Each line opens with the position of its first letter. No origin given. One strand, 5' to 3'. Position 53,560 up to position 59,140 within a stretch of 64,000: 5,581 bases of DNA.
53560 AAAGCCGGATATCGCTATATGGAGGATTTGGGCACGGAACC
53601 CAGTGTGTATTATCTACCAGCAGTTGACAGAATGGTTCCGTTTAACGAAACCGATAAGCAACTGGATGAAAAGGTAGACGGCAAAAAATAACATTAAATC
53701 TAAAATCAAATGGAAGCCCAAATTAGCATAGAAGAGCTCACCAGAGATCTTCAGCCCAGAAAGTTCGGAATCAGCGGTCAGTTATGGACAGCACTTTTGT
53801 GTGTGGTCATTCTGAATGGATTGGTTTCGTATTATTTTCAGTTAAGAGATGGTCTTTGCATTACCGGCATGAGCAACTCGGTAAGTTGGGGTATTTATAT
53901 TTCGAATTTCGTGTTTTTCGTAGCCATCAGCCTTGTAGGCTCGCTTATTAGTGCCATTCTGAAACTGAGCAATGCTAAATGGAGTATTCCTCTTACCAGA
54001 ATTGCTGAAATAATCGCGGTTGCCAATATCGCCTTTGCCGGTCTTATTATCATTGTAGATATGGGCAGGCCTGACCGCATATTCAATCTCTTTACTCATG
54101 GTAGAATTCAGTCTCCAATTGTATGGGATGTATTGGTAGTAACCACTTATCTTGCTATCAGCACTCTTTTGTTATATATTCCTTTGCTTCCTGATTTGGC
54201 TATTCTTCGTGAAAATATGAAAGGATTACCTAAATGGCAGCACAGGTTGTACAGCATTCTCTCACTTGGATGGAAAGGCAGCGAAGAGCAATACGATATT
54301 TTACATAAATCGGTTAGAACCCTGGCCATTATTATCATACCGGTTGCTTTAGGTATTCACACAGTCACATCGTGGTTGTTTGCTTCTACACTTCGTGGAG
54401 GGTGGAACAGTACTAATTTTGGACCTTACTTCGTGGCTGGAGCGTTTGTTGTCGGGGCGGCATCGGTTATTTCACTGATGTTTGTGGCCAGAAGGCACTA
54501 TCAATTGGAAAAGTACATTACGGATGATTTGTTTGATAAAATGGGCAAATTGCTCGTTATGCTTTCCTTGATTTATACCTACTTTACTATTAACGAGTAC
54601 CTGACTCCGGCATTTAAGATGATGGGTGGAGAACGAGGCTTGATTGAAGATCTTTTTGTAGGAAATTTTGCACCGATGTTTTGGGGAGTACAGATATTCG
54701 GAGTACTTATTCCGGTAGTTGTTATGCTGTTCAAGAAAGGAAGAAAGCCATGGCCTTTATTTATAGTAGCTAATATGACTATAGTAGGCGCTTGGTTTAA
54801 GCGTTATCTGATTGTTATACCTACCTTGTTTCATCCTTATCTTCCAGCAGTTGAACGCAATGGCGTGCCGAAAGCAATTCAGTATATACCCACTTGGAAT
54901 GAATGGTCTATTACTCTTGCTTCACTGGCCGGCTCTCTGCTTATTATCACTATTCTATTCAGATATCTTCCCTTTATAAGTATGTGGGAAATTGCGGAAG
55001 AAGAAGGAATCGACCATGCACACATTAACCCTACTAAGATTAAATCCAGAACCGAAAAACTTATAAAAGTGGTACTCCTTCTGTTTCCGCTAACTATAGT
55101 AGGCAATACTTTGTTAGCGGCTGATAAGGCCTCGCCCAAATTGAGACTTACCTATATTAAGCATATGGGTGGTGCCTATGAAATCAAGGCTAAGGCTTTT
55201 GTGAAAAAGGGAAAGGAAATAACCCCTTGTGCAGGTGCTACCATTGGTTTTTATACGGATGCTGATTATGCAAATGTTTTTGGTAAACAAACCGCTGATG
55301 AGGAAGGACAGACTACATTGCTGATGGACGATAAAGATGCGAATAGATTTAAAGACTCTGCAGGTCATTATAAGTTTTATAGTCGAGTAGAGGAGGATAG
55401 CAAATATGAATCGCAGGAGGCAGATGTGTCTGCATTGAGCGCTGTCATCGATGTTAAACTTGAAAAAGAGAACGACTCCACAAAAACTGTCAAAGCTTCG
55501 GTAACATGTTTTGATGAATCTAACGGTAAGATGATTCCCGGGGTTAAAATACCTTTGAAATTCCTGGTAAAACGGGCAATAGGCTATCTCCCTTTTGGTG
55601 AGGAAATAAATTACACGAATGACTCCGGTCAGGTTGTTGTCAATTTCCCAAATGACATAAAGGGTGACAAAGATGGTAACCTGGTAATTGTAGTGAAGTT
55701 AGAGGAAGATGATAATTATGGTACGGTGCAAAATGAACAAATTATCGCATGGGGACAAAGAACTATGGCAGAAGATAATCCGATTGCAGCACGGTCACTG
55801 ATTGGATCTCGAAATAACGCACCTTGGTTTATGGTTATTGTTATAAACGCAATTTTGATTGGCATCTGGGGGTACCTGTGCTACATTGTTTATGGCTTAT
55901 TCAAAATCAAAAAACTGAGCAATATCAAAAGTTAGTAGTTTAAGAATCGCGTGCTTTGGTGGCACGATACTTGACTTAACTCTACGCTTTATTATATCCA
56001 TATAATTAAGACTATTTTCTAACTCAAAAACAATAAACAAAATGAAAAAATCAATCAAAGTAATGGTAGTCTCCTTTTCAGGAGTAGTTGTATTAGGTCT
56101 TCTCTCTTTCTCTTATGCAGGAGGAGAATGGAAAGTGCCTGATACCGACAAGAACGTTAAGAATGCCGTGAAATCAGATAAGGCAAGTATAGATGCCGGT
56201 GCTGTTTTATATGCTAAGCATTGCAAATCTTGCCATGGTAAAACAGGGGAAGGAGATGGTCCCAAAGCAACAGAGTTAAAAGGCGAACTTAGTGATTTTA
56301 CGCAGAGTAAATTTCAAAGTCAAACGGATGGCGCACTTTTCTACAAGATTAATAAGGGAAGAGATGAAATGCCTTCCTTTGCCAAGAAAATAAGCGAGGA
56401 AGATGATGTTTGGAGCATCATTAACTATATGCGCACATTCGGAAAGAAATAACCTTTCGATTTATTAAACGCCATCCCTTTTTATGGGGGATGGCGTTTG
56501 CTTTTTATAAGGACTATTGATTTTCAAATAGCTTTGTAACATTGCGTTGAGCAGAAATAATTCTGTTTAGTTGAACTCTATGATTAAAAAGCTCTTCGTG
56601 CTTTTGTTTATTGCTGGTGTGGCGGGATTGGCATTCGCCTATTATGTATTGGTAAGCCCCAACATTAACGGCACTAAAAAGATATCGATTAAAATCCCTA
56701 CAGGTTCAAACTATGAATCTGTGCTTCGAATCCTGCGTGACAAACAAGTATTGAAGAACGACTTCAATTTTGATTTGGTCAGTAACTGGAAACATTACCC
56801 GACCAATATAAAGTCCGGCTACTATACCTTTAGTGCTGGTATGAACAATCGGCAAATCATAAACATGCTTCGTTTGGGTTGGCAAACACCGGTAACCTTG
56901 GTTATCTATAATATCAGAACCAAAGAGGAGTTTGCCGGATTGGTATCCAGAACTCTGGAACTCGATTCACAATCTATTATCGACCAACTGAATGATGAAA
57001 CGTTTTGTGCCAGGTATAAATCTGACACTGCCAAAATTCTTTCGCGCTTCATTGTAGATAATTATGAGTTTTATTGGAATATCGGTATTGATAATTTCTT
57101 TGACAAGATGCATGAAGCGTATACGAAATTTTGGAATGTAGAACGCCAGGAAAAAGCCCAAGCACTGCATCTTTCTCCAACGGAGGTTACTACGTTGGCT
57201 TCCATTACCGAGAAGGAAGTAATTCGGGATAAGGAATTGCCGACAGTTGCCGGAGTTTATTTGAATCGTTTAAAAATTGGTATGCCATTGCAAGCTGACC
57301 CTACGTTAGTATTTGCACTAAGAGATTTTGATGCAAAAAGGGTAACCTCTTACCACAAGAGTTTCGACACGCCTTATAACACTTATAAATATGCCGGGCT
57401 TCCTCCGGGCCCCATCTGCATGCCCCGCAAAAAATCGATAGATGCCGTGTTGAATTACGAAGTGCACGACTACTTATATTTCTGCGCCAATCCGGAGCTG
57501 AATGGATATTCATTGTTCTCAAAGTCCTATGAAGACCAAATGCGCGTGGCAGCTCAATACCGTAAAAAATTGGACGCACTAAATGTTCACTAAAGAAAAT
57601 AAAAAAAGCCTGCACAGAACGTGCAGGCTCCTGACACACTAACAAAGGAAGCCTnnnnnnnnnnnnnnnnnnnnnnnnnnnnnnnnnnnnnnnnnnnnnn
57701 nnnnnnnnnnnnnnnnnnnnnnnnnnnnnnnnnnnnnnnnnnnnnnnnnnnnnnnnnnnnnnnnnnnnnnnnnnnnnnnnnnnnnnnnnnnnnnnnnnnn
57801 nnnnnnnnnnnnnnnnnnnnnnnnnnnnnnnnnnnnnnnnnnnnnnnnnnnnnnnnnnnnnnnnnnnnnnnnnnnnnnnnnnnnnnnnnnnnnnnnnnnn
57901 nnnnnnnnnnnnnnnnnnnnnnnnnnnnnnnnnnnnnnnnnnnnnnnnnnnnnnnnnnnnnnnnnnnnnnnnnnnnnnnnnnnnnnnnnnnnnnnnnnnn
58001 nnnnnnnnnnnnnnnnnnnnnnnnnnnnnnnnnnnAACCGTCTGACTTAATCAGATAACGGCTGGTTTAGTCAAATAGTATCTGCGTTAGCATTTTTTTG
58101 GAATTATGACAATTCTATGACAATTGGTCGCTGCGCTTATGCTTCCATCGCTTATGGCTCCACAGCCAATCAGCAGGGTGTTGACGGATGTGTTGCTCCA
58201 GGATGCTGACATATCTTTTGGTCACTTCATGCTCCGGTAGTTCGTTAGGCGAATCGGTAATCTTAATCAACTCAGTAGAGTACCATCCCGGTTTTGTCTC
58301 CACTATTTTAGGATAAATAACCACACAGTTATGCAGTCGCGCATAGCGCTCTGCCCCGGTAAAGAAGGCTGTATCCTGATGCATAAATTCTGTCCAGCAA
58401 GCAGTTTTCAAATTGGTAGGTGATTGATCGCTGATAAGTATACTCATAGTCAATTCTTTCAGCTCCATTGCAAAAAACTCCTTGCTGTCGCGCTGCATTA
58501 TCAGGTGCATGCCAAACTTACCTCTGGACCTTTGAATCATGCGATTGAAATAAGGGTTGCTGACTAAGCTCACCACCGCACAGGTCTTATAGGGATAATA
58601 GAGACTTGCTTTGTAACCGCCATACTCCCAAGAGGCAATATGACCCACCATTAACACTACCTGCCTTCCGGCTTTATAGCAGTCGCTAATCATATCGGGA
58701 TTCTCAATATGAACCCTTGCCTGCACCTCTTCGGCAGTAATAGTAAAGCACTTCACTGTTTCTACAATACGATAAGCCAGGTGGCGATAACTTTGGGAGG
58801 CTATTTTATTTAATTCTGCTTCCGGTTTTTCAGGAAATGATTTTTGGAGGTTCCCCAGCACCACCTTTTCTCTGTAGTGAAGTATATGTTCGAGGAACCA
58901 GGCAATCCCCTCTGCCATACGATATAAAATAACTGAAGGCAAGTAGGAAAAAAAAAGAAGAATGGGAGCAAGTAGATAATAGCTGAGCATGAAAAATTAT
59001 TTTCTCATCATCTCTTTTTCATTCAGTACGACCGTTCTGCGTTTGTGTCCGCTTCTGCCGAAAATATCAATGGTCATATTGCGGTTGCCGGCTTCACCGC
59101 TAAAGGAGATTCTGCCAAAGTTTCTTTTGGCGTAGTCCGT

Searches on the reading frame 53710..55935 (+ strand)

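Call 38: search_protein_families(library=pfam, proteins=[window:53710-55935:+], max_evalue=0.001)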
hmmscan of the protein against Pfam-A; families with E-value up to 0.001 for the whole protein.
window:53710-55935:+ (741 aa): 1 family
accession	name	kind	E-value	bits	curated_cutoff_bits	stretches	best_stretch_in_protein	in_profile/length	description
PF03916.19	NrfD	-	1.9e-34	120.2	25.8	1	52-373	3-309/313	Polysulphide reductase, NrfD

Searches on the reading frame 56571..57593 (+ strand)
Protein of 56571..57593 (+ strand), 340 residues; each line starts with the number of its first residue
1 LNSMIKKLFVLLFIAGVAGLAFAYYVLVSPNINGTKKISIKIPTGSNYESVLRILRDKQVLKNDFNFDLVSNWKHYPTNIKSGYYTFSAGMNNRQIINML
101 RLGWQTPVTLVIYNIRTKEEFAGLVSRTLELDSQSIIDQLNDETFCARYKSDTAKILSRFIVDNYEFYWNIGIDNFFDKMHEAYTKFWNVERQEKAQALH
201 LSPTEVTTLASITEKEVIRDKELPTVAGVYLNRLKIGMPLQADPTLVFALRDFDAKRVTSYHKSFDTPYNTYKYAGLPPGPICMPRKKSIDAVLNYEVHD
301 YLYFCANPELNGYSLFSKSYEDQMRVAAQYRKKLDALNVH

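Call 38: search_protein_families(library=pfam, proteins=[window:56571-57593:+], max_evalue=0.001)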
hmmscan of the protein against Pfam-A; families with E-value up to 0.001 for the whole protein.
window:56571-57593:+ (340 aa): 1 family
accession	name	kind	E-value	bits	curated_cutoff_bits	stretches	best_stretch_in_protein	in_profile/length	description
PF02618.21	YceG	-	1.9e-74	251.1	32.4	1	40-327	1-273/275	YceG-like family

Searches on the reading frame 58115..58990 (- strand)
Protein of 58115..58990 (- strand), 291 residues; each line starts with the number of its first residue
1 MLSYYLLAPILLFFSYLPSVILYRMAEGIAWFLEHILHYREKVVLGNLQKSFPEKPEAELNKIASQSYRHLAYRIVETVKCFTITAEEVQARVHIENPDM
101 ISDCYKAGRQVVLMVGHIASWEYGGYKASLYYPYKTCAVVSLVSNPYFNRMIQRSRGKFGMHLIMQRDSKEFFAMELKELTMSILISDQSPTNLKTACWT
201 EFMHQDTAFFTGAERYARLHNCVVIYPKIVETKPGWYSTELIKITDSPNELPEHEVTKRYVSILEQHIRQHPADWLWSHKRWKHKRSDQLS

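Call 38: search_protein_families(library=pfam, proteins=[window:58115-58990:-], max_evalue=0.001)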
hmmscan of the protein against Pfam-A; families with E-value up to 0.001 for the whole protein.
window:58115-58990:- (291 aa): 1 family
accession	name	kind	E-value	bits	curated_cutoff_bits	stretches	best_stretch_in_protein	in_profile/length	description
PF03279.18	Lip_A_acyltrans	-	1e-41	143.5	22.3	1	5-283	17-294/295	Bacterial lipid A biosynthesis acyltransferase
